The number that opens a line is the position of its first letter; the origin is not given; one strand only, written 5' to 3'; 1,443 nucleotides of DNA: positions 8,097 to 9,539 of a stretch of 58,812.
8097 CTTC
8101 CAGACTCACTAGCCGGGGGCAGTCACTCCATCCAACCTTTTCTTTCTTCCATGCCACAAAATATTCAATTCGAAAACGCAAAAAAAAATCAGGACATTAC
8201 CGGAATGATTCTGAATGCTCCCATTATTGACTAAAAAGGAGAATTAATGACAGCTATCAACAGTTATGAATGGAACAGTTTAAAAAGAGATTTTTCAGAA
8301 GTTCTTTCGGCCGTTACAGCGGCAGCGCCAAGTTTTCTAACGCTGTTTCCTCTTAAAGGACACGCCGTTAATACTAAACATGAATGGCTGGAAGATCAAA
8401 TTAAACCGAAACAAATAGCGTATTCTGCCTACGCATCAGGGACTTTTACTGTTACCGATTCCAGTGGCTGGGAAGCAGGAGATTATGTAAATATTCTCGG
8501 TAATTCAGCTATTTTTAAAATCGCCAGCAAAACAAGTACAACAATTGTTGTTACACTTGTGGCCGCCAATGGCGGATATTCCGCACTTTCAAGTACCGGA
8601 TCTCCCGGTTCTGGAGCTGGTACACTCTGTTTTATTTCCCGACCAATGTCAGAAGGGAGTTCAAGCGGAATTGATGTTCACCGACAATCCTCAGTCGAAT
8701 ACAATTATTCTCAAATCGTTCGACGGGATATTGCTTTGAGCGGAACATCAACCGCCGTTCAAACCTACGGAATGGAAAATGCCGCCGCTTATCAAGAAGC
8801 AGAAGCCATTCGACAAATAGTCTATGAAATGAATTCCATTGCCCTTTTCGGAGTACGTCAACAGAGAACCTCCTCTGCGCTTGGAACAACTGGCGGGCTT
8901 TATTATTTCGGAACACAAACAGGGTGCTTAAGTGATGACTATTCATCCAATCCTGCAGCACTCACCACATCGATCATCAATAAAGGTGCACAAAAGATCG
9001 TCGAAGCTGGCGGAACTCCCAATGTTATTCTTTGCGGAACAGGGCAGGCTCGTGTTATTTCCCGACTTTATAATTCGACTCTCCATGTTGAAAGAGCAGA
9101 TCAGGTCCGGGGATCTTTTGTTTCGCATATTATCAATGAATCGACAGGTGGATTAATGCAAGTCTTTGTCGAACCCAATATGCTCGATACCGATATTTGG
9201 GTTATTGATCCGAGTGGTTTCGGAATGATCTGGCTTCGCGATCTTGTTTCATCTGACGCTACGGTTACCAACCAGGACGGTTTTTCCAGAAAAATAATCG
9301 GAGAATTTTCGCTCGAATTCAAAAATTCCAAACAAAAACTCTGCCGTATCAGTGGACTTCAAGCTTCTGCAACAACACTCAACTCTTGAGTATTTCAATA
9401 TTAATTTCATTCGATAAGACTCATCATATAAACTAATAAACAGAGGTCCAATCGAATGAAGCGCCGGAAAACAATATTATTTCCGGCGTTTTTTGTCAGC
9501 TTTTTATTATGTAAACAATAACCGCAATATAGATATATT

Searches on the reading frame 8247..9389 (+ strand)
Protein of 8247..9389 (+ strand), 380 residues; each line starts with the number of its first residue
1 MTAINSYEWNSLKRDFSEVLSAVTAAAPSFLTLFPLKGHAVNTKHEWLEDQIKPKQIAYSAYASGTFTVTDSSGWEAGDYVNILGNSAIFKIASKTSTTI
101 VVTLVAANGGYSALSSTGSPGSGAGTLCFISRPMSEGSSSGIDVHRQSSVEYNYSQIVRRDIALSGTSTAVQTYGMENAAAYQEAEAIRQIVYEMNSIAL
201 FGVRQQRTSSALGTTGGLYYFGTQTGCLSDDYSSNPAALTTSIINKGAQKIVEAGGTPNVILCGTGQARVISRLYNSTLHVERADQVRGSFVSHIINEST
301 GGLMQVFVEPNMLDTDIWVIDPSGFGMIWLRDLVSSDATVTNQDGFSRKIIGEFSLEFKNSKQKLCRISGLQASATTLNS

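Call 28: search_protein_families(library=pfam, proteins=[window:8247-9389:+], max_evalue=0.001)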
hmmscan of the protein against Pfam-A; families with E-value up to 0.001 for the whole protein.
window:8247-9389:+ (380 aa): 1 family
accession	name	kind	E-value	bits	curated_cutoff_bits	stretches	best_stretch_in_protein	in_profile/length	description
PF17236.8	SU10_MCP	-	2.8e-49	168.6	24.1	1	7-371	7-291/292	SU10 major capsid protein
